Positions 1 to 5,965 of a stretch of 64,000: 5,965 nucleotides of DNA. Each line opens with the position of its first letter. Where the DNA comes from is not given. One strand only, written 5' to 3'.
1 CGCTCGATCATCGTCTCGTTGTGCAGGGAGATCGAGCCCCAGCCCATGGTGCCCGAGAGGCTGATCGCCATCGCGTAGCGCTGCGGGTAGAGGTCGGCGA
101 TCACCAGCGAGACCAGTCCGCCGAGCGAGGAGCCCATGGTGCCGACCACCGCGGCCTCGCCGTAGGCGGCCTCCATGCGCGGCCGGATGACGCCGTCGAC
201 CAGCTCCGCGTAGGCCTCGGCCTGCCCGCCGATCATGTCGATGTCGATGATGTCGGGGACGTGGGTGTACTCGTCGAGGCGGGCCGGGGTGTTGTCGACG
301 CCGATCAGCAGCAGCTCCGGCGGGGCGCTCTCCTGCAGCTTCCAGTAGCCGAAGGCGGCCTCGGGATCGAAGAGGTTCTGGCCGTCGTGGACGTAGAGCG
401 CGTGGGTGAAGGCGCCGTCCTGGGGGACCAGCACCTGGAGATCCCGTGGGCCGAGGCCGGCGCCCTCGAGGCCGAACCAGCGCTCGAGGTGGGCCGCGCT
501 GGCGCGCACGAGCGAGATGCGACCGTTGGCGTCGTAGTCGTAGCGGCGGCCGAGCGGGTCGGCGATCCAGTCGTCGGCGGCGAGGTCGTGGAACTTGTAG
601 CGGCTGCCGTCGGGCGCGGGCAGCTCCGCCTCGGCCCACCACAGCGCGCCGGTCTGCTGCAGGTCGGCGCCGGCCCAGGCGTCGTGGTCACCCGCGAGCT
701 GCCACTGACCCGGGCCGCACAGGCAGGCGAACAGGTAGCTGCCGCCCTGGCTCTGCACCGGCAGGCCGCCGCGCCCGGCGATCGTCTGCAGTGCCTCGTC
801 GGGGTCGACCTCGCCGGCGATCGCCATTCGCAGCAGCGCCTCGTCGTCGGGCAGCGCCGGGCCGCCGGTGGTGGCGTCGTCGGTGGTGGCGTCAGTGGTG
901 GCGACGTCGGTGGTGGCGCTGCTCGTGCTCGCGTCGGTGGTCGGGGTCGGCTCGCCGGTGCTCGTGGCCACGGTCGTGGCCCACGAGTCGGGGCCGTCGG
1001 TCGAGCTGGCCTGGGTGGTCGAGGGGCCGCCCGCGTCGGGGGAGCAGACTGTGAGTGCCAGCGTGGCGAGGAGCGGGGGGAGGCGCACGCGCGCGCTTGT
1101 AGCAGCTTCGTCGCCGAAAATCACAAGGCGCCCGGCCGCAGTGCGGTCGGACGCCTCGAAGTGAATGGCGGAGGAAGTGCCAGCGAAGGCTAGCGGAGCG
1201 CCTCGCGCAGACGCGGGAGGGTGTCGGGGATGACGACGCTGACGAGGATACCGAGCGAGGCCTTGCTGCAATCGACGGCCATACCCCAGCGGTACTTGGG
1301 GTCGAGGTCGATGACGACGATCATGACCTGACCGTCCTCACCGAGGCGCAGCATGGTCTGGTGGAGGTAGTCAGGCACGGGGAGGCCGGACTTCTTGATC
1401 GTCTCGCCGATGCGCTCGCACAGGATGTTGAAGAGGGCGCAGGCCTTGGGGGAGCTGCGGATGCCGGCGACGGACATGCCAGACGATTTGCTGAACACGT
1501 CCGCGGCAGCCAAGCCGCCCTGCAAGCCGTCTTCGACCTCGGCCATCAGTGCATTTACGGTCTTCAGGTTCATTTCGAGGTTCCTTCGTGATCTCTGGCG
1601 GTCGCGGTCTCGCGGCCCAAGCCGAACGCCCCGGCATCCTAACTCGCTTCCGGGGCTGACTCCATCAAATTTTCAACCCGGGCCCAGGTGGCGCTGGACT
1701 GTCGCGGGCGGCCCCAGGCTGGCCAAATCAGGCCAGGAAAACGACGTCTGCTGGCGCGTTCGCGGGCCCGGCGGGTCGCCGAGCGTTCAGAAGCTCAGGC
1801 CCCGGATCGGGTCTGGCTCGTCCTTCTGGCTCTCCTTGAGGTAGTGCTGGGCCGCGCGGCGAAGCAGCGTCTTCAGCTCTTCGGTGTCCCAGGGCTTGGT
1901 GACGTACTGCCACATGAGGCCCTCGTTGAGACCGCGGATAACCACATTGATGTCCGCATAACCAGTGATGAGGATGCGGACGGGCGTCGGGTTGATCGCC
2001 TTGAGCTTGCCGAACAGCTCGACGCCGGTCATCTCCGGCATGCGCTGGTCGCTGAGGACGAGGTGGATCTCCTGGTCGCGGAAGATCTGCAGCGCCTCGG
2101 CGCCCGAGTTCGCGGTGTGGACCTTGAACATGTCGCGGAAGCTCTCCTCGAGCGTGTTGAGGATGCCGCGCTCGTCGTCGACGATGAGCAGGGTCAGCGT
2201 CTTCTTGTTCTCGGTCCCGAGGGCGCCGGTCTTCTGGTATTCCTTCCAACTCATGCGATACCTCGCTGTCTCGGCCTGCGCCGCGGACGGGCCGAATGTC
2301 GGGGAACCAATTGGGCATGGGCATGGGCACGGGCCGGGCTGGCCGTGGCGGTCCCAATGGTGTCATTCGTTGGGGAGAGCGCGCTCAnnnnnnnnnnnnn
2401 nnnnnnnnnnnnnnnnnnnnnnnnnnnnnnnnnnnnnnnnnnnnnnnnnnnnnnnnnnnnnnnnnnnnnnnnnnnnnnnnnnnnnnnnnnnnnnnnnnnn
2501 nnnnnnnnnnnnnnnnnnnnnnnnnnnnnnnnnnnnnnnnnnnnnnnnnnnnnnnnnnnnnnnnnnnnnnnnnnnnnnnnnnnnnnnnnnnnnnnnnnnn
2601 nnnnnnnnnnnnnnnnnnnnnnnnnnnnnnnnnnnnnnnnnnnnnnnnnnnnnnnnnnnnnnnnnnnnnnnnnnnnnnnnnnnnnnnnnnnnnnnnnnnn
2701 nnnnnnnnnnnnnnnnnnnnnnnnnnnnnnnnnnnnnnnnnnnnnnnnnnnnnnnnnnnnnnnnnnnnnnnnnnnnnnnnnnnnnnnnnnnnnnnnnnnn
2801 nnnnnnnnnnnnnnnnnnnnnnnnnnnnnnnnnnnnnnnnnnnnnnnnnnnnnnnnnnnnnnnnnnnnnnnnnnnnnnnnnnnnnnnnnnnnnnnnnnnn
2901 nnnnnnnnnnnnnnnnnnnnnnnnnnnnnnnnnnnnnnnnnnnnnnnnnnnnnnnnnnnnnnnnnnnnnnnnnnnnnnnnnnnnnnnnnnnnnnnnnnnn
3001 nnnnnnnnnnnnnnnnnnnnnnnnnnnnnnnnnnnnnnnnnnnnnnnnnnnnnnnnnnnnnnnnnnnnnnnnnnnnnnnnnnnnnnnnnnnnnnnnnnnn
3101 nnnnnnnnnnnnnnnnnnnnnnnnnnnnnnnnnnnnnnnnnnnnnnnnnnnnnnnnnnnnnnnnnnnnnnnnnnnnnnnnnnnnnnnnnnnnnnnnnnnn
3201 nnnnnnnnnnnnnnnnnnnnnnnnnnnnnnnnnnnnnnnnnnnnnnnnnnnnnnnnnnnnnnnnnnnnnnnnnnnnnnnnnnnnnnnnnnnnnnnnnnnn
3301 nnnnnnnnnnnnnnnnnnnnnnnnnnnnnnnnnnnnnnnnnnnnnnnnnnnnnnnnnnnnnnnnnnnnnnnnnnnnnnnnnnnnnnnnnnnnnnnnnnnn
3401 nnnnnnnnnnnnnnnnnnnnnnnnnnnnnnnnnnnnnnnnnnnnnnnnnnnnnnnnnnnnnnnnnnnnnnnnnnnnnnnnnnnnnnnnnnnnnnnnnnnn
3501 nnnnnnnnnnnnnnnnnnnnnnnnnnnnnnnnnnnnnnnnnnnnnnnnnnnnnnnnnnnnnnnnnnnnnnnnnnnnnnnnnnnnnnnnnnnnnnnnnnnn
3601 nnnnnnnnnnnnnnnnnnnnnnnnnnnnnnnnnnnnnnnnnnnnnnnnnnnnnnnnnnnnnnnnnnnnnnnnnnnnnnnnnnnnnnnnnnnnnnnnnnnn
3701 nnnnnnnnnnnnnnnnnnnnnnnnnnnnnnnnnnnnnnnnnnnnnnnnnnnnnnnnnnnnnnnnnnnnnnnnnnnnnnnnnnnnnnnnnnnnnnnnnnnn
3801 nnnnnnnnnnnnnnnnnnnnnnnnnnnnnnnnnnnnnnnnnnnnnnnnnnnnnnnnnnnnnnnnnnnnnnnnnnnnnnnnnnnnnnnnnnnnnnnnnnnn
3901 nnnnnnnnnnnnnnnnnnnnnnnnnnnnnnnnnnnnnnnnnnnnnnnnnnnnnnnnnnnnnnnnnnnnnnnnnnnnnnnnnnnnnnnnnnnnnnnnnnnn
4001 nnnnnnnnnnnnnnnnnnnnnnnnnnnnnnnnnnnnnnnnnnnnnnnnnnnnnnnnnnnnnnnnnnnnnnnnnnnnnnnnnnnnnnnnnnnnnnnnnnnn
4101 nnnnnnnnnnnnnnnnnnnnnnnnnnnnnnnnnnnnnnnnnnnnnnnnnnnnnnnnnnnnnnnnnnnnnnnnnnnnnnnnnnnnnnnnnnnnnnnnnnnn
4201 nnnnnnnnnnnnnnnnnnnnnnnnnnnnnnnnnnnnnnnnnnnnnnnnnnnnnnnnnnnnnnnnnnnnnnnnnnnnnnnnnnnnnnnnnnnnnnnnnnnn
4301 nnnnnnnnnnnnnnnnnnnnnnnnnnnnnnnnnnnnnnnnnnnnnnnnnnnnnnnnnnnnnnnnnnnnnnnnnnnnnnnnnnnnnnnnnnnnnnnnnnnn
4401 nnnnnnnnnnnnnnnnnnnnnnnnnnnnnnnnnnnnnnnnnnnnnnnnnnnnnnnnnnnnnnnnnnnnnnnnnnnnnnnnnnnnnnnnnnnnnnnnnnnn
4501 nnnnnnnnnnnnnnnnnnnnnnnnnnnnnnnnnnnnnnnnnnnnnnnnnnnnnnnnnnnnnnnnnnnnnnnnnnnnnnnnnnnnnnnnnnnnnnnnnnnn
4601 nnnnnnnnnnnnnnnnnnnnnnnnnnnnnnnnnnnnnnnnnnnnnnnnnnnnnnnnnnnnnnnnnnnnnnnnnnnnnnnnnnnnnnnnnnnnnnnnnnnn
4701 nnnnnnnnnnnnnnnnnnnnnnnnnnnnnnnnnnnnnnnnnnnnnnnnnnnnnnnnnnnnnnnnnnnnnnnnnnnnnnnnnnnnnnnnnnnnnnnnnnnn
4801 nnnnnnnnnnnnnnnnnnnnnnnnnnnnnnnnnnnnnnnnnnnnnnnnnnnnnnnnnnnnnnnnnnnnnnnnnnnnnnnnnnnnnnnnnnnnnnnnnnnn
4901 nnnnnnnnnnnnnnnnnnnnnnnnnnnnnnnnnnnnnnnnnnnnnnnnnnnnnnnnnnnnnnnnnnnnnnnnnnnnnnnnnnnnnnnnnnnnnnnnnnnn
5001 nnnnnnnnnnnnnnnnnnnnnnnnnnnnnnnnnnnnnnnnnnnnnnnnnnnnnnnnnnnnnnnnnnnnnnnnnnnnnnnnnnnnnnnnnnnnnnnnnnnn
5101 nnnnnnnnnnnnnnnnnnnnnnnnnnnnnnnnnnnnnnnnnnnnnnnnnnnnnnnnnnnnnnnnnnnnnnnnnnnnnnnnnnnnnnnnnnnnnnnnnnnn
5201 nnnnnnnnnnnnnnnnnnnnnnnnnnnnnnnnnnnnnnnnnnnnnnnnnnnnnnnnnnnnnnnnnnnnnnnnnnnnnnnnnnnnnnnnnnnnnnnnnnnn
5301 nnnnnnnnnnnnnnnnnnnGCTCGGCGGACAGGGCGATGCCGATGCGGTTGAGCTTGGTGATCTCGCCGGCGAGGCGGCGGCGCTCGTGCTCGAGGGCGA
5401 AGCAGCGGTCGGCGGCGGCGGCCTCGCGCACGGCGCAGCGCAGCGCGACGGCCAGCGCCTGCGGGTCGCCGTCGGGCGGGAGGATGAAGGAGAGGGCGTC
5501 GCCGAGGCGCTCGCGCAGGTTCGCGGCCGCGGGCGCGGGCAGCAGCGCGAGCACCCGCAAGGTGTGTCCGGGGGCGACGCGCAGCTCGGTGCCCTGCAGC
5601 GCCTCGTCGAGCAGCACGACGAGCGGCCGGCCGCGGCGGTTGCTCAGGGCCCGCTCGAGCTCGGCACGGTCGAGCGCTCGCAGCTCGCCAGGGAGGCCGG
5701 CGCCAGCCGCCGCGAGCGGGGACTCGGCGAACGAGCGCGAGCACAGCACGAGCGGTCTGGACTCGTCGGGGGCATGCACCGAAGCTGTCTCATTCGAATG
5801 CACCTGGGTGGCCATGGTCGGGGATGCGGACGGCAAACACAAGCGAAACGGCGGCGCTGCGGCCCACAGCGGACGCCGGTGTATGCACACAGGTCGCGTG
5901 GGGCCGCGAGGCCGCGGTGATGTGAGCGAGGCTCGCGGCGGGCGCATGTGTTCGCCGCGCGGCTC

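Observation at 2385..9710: ATGA-coupled GAF histidine kinase and tryptophanase-family lyase, with TrpB2 and an AGCS symporter in one transcription direction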

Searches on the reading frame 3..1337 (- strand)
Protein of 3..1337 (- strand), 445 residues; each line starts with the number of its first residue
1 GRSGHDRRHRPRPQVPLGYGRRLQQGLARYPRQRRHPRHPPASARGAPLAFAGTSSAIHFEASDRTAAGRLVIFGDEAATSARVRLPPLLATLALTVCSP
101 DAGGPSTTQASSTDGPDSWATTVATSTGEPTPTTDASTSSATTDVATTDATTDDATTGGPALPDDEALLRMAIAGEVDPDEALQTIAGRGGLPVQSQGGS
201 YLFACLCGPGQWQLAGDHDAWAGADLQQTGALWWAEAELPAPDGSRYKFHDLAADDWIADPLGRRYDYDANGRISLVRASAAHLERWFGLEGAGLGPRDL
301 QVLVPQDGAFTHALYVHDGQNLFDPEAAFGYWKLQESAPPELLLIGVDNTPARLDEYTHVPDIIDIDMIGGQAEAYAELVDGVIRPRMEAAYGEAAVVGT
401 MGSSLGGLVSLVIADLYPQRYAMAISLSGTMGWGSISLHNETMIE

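Call 9: search_protein_families(library=pfam, proteins=[window:3-1337:-])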
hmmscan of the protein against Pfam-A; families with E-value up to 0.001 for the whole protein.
window:3-1337:- (445 aa): 1 family
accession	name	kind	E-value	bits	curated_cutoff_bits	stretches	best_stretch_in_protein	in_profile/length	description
PF00756.26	Esterase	-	2.8e-09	37.5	22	1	299-430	9-149/251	Putative esterase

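Call 53: search_protein_families(library=pfam, proteins=[window:3-1100:-], max_evalue=0.001)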
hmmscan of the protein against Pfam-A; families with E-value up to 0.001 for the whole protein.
window:3-1100:- (366 aa): 1 family
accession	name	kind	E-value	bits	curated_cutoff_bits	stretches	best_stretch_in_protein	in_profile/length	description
PF00756.26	Esterase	-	1.8e-09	38.2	22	1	220-351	9-149/251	Putative esterase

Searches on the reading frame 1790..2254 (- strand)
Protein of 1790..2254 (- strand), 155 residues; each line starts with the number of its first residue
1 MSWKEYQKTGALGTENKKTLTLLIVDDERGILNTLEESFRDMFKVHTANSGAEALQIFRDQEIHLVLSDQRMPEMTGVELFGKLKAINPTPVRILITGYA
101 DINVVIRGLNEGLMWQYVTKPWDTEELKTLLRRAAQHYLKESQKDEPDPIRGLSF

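Call 9: search_protein_families(library=pfam, proteins=[window:1790-2254:-])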
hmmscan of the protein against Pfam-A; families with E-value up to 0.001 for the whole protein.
window:1790-2254:- (155 aa): 1 family
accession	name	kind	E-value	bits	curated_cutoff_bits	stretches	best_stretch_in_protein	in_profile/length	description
PF00072.30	Response_reg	-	8.8e-23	81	30.2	1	23-131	2-110/111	Response regulator receiver domain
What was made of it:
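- Checked: Receiver-only regulator, 1787-2254, 155 aa: PF00072 9e-23 (call 9).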

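Call 10: search_protein_families(library=ncbifam, proteins=[window:1790-2254:-], max_evalue=0.01)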
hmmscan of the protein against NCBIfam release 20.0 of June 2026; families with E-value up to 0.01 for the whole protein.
window:1790-2254:- (155 aa): 88 families (the best 25 are shown)
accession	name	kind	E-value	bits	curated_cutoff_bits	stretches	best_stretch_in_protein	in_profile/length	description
NF053512.1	nitric_RR_NosR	exception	7.7e-42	143.8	400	1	22-144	1-124/422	response regulator c-di-GMP phosphodiesterase, NosR family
NF008469.0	PRK11361.1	equivalog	1.6e-23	83.2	714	1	21-136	6-121/461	acetoacetate metabolism transcriptional regulator AtoC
TIGR01818.1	ntrC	equivalog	1.3e-17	63.8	558.6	1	23-146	2-125/463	nitrogen regulation protein NR(I)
NF011695.0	PRK15115.1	equivalog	2.6e-17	62.7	763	1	16-136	3-123/445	two-component system response regulator GlrR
NF006900.1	PRK09390.1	equivalog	1.1e-16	61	255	1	21-145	6-130/203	response regulator FixJ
NF007689.0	PRK10365.1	equivalog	1.6e-15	56.9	760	1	18-139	4-125/441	sigma-54-dependent response regulator transcription factor ZraR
NF008176.1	PRK10923.1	equivalog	2.1e-15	56.3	620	1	22-145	6-129/469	nitrogen regulation protein NR(I)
NF041733.1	resp_reg_CseB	equivalog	1e-14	54.5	350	1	22-145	3-129/228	two-component system response regulator CseB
NF045944.1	ResRegRpaBCyano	equivalog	1.3e-14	54.1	330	1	23-139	1-120/229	response regulator transcription factor RpaB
NF046020.1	HisKinCckABruc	equivalog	1.7e-14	52.7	1000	1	21-132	751-864/868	cell cycle histidine kinase CckA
NF040689.1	MtrAB_MtrA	equivalog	5.8e-14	52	300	1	22-134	1-112/219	MtrAB system response regulator MtrA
NF040534.1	resp_reg_YycF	equivalog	1.7e-13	50.4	340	1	22-145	3-129/231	response regulator YycF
NF007135.0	PRK09581.1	equivalog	2.7e-13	49.5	474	1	21-128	4-113/457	PleD family two-component system response regulator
NF052573.1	HisKinEspAMyxo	equivalog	2e-12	45.9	1400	1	20-136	633-751/755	serine histidine kinase EspA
TIGR02875.1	spore_0_A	equivalog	2.2e-12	46.8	200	1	20-144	3-131/262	sporulation transcription factor Spo0A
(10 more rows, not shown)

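Call 78: search_solved_structures(query=window:1790-2254:-, max_evalue=1e-10)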
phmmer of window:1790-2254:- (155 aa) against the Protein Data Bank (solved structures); distinct sequences matched with E-value up to 1e-10: 28.
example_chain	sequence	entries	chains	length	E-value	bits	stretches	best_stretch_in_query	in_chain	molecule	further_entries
3hv2_A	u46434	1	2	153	1.4e-21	80.3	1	21-143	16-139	Response regulator/HD domain protein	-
2jk1_A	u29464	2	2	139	1.6e-19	73.6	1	22-139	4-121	HYDROGENASE TRANSCRIPTIONAL REGULATORY PROTEIN HUPR1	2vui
2vuh_B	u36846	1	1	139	5.8e-19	71.8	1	22-139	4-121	HYDROGENASE TRANSCRIPTIONAL REGULATORY PROTEIN HUPR1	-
3kcn_A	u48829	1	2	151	1.1e-18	70.9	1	22-145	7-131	Adenylate cyclase homolog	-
2rjn_A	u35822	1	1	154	3.4e-18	69.3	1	16-141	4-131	Response regulator receiver:Metal-dependent phosphohydrolase, HD subdomain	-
6swl_A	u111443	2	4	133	3.4e-15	59.5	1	21-138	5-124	Two-component response regulator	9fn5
3jte_A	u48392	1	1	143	7.7e-14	55.2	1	21-135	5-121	Response regulator receiver protein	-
1qkk_A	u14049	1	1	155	9.2e-13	51.7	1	22-136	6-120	C4-DICARBOXYLATE TRANSPORT TRANSCRIPTIONAL REGULATORY PROTEIN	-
1l5y_A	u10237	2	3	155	1.1e-12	51.4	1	22-136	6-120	C4-DICARBOXYLATE TRANSPORT TRANSCRIPTIONAL REGULATORY PROTEIN DCTD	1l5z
6ifh_A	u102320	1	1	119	2.2e-12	50.4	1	22-131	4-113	Sporulation initiation phosphotransferase F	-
1pey_A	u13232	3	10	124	2.5e-12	50.2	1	22-133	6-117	Sporulation initiation phosphotransferase F | SPORULATION RESPONSE REGULATORY PROTEIN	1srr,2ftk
1f51_E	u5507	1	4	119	2.9e-12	50.1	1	22-133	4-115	SPORULATION INITIATION PHOSPHOTRANSFERASE F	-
3q15_C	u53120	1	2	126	3.2e-12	49.9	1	21-133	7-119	Sporulation initiation phosphotransferase F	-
1fsp_A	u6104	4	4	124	3.5e-12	49.8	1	22-133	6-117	STAGE 0 SPORULATION PROTEIN F | SPORULATION RESPONSE REGULATORY PROTEIN | Sporulation initiation phosphotransferase F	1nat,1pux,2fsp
1zy2_A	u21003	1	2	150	3.7e-12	49.7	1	21-139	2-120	transcriptional regulator NtrC1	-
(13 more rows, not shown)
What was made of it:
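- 1787..2254 (-): Stand-alone receiver (CheY-like) response regulator, 155 aa, with canonical D26-D27, D69, T97 and K120. Closest solved receivers belong to HD-domain regulators, 3hv2 and 2rjn, and to HupR (call 78).
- Closest known: Signal-synthase plus two-component cassettes. Same: The receiver here most resembles receivers of HD-domain (RpfG-like) regulators (calls 10, 78).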

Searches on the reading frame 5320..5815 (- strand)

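Call 24: search_protein_families(library=pfam, proteins=[window:5320-5815:-], max_evalue=10)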
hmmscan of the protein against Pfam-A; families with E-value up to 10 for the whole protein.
window:5320-5815:- (165 aa): 1 family
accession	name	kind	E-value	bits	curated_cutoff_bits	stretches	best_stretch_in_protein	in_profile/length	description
PF20453.3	DUF6707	-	0.093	12.5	27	1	63-137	44-106/279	Family of unknown function (DUF6707)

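Call 68: predict_structure(alignment_id=A3)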
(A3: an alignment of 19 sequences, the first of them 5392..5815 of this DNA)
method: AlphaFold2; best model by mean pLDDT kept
length: 141 residues; sequences in the alignment: 19
mean_pLDDT: 87.6   pTM: 0.80
mean pLDDT of the five models: 87.6, 87.4, 86.7, 86.6, 86.4
residues with pLDDT >= 90: 92; 70-90: 33; 50-70: 8; < 50: 8
segments of 3 or more residues with pLDDT < 50: 10-16
pLDDT, mean of each block of 10 residues (from residue 1): 60 55 96 94 94 91 92 90 90 91 93 94 97 90 82
secondary structure, 60 per line:
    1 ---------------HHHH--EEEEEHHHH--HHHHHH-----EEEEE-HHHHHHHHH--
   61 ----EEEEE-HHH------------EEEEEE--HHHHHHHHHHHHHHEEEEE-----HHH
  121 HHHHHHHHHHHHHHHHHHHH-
elements in order: H16-19 E22-26 H27-30 H33-38 E44-48 H50-58 E65-69 E86-91 H94-107 E108-112 H118-140

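Call 71: fold_search(model_id=the predicted structure, library=pdb)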
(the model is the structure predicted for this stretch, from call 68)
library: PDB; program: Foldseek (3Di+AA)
matches with E <= 10: 1200; with E <= 0.001: 2
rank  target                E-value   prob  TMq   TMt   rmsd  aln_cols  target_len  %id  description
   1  6oap_A                5.1e-04  1.00  0.56  0.30   4.3       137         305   17  Crystal structure of a dual sensor histidine kinase in the green-light absorbing Pg state (released 2019-09-18)
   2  6oaq_B                7.1e-04  1.00  0.50  0.27   4.4       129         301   17  Crystal structure of a dual sensor histidine kinase in BeF3- bound state (released 2019-09-18)
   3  6ob8_A                1.1e-03  1.00  0.58  0.31   4.3       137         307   14  Crystal structure of a dual sensor histidine kinase in green light illuminated state (released 2019-09-18)
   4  3hv2_B                1.9e-03  1.00  0.58  0.63   3.5       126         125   18  Crystal structure of signal receiver domain OF HD domain-containing protein FROM Pseudomonas fluorescens Pf-5 (released 2009-06-23)
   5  6ob8_B                1.9e-03  1.00  0.54  0.29   4.4       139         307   16  Crystal structure of a dual sensor histidine kinase in green light illuminated state (released 2019-09-18)
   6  6oec_H                2.3e-03  1.00  0.52  0.50   4.7       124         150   12  Yeast Spc42 Trimeric Coiled-Coil Amino Acids 181-211 fused to PDB: 3H5I (released 2019-04-24)
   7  1yio                  2.8e-03  1.00  0.53  0.40   6.3       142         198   13  Crystallographic structure of response regulator StyR from Pseudomonas fluorescens (released 2005-09-27)
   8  7cfw                  3.0e-03  1.00  0.49  0.55   5.7       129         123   16  Crystal structure of the receiver domain of sensor histidine kinase PA1611 (PA1611REC) from Pseudomonas aeruginosa PAO1  (released 2020-11-04)
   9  6oaq_A                3.9e-03  1.00  0.57  0.30   3.9       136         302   15  Crystal structure of a dual sensor histidine kinase in BeF3- bound state (released 2019-09-18)
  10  5xt2_A                4.2e-03  1.00  0.56  0.41   5.2       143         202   15  Crystal structures of full-length FixJ from B. japonicum crystallized in space group P212121 (released 2018-05-23)
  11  7c1j                  4.5e-03  0.99  0.47  0.53   5.9       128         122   16  Crystal structure of the receiver domain of sensor histidine kinase PA1611 (PA1611REC) from Pseudomonas aeruginosa PAO1  (released 2020-11-04)
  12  6oec_C                4.8e-03  1.00  0.54  0.51   5.1       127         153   12  Yeast Spc42 Trimeric Coiled-Coil Amino Acids 181-211 fused to PDB: 3H5I (released 2019-04-24)
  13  3hv2_A                5.4e-03  1.00  0.61  0.63   3.5       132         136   17  Crystal structure of signal receiver domain OF HD domain-containing protein FROM Pseudomonas fluorescens Pf-5 (released 2009-06-23)
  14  8tfm_A                5.4e-03  1.00  0.51  0.18   4.3       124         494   12  PorX with Zn (primitive orthorhombic crystal form) (released 2024-04-17)
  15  1mvo                  5.4e-03  0.99  0.48  0.54   5.7       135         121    9  Crystal structure of the PhoP receiver domain from Bacillus subtilis (released 2002-10-16)
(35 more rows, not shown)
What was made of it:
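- On Receiver (REC) domain, for the kinase N-terminus: The fold is met: pLDDT 87.6 and mainly receiver-domain hits among the listed Foldseek matches, at modest TM 0.5-0.6 (calls 68, 71).
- Closest known: REC-GAF-histidine kinase 'dual sensor' kinases. Same: The N-terminal receiver-fold domain followed by GAF and the kinase core is the best structural match for the kinase N-terminus (call 71).
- Closest known: REC-GAF-histidine kinase 'dual sensor' kinases. Different: The GAF domain in 6oap is a light-sensing (green-absorbing) domain and its receiver binds BeF3- (entry titles, call 71).
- Pseudo-receiver fold (calls 68, 71).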
